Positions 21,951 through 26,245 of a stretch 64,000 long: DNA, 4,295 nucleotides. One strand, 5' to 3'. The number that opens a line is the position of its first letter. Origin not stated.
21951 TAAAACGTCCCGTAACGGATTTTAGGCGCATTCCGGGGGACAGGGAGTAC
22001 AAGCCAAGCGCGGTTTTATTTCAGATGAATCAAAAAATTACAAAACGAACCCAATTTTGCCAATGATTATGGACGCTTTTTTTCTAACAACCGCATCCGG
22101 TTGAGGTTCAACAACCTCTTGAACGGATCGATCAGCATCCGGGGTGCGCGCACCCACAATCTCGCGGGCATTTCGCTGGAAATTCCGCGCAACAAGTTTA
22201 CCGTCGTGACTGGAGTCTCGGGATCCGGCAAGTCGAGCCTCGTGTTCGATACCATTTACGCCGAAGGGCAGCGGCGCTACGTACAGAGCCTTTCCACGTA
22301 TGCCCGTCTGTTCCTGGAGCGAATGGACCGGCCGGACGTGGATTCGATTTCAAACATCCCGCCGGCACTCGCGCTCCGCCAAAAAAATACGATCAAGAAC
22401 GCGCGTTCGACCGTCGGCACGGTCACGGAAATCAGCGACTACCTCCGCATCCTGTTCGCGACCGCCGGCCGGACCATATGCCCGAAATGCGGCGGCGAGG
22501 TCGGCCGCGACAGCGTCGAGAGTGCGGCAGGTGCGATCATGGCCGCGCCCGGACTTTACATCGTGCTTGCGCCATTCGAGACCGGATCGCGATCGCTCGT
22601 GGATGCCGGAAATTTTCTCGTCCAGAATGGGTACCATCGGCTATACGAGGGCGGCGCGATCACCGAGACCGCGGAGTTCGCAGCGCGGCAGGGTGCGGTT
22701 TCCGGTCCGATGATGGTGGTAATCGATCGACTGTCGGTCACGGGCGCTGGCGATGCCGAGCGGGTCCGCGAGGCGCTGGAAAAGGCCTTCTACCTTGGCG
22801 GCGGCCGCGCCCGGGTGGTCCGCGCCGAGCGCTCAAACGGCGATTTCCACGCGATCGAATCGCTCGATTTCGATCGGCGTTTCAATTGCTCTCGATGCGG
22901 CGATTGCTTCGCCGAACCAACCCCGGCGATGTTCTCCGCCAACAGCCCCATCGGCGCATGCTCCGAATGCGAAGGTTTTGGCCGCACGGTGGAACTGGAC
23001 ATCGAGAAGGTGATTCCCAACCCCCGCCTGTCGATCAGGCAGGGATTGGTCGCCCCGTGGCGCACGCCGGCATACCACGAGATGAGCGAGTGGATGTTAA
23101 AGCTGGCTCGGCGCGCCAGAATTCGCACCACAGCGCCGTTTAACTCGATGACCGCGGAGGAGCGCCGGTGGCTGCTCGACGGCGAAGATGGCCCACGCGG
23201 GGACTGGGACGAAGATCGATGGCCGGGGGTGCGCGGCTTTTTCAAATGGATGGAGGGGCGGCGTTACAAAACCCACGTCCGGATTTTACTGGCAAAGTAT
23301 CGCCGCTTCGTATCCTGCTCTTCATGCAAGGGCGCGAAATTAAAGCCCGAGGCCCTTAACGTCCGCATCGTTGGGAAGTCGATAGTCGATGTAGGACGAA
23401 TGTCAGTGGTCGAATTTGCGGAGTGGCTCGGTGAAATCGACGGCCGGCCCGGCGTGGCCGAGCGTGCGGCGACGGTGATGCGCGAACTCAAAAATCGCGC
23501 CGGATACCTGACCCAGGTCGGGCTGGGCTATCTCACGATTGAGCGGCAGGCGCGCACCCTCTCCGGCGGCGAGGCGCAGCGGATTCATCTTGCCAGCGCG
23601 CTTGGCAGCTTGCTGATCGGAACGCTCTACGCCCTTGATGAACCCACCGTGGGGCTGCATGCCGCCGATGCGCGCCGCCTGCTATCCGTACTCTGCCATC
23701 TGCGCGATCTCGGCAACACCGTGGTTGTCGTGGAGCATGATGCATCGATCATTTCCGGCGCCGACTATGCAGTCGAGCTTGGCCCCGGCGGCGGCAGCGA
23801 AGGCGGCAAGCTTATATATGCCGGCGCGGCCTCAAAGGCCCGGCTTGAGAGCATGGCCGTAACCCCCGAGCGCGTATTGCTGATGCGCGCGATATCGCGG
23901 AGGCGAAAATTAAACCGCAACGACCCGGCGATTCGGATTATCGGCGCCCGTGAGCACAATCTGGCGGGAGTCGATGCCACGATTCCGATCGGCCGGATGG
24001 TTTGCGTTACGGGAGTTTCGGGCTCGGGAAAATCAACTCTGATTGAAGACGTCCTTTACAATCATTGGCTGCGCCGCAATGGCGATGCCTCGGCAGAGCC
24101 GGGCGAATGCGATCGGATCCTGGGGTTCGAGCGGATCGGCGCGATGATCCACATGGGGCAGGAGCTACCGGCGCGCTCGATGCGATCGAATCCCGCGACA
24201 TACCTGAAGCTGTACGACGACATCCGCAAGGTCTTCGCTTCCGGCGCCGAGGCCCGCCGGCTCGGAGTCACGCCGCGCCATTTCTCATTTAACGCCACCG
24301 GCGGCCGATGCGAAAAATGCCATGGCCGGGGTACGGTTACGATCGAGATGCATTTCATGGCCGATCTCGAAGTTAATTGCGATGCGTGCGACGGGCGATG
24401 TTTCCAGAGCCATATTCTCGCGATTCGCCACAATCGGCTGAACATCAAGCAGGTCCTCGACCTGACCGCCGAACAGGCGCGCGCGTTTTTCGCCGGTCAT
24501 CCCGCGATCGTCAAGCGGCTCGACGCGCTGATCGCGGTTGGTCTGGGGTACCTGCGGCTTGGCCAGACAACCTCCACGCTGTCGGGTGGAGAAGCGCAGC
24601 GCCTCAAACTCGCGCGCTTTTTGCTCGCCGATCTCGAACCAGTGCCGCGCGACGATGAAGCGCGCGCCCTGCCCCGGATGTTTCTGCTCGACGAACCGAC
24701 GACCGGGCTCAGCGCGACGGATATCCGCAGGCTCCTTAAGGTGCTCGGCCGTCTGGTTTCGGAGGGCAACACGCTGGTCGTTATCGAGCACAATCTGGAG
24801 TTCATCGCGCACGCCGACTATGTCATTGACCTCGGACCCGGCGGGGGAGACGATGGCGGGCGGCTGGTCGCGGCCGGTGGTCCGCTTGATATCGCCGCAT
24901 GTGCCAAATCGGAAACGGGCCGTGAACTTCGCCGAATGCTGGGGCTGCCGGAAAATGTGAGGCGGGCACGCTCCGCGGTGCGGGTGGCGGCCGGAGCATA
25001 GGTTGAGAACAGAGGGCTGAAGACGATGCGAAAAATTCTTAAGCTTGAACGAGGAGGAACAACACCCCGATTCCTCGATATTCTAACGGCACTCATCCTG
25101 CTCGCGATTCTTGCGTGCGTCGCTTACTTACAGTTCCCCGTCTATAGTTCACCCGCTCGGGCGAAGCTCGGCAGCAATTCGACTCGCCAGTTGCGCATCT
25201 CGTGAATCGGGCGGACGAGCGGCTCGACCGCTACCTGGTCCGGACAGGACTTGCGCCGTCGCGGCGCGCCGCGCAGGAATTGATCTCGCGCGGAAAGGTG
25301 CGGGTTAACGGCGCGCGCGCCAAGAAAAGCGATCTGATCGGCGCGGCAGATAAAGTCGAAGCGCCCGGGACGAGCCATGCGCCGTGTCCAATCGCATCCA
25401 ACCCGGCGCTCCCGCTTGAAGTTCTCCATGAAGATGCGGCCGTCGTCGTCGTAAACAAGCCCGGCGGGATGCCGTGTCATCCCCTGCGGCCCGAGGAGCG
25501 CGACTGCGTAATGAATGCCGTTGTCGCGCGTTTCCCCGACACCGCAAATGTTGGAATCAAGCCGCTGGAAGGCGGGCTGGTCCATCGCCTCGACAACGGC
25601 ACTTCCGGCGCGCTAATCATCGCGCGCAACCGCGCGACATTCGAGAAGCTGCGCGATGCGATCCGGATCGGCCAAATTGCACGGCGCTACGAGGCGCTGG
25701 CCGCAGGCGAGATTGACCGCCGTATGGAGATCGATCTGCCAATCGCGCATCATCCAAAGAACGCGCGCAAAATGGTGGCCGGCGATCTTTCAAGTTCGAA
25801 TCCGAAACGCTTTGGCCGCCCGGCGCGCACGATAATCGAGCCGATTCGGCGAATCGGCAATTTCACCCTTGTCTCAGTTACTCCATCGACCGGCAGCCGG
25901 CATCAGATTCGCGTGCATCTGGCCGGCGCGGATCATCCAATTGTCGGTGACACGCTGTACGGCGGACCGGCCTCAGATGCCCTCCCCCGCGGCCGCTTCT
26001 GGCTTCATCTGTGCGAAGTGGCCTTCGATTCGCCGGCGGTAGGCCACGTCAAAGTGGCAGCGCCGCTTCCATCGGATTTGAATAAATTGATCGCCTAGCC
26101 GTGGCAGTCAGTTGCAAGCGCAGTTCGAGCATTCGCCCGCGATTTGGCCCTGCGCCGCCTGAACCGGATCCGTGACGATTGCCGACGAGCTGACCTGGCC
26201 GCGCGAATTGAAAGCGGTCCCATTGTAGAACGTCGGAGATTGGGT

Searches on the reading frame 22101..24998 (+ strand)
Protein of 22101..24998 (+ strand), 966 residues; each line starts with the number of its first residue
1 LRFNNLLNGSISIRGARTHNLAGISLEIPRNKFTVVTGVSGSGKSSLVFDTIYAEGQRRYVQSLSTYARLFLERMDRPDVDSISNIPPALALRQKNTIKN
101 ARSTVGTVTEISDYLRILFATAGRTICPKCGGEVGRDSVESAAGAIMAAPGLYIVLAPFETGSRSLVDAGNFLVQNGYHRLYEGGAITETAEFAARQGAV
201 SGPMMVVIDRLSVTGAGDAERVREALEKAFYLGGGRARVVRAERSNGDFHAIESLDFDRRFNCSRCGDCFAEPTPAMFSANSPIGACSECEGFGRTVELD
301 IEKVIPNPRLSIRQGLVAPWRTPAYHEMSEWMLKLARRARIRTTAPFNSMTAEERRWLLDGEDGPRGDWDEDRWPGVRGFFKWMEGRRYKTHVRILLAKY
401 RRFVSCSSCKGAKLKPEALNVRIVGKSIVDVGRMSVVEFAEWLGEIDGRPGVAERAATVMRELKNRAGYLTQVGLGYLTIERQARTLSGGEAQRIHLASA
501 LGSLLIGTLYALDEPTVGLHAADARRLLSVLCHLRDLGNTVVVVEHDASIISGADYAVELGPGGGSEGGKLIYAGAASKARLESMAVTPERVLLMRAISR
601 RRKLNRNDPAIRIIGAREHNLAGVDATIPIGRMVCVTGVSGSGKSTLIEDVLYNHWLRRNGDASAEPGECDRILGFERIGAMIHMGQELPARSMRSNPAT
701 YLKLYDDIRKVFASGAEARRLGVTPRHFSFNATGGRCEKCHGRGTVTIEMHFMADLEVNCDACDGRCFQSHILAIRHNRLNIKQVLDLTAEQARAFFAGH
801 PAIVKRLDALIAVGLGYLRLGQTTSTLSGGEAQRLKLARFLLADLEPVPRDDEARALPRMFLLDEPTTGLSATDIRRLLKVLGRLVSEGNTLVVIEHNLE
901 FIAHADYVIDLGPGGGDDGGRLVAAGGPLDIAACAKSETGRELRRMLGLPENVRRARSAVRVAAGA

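Call 64: search_protein_families(library=pfam, proteins=[window:22101-24998:+], max_evalue=0.00001)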
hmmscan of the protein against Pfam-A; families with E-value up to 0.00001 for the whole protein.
window:22101-24998:+ (966 aa): 8 families
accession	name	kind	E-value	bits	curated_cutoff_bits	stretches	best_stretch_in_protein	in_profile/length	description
PF00005.33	ABC_tran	-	1.3e-18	68.4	25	0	469-516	88-136/137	ABC transporter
PF17755.6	UvrA_DNA-bind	-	4e-10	40.4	23.2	1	300-377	1-78/110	UvrA DNA-binding domain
PF13555.12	AAA_29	-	1.2e-08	35.1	27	0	626-648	17-39/61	P-loop containing region of AAA domain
PF13191.12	AAA_16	-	8.3e-08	33.3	32.6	0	631-658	24-50/167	AAA ATPase domain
PF02463.25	SMC_N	-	1.6e-07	31.4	40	0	30-56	23-49/220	RecF/RecN/SMC N terminal domain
PF20703.3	nSTAND1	-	3e-07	30.9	27.1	0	17-62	19-60/379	Novel STAND NTPase 1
PF17760.6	UvrA_inter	-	4.7e-07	30.1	23.3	1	153-240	19-106/109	UvrA interaction domain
PF13304.12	AAA_21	-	2.5e-06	28.2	27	0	484-551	235-303/304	AAA domain, putative AbiEii toxin, Type IV TA system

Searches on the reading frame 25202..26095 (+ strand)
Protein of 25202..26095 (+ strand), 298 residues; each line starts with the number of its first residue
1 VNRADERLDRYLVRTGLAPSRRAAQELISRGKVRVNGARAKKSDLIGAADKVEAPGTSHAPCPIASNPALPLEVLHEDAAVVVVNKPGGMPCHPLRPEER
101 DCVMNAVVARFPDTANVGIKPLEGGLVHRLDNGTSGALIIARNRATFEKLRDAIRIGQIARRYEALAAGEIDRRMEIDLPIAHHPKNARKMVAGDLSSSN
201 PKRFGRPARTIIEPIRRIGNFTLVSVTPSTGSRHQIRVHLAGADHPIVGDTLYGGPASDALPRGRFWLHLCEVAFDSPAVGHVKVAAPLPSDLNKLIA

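Call 64: search_protein_families(library=pfam, proteins=[window:25202-26095:+], max_evalue=0.00001)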
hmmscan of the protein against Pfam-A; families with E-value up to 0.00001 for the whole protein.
window:25202-26095:+ (298 aa): 3 families
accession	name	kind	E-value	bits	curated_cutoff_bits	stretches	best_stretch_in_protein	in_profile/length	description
PF00849.27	PseudoU_synth_2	-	8.3e-25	88.2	26.8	1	81-241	2-151/152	RNA pseudouridylate synthase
PF01479.30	S4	-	1.4e-13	50.8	22.8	1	6-50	1-46/48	S4 domain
PF22421.1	SYY_C-terminal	-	1.4e-06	28.5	27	1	3-45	16-58/83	Tyrosine--tRNA ligase SYY-like C-terminal domain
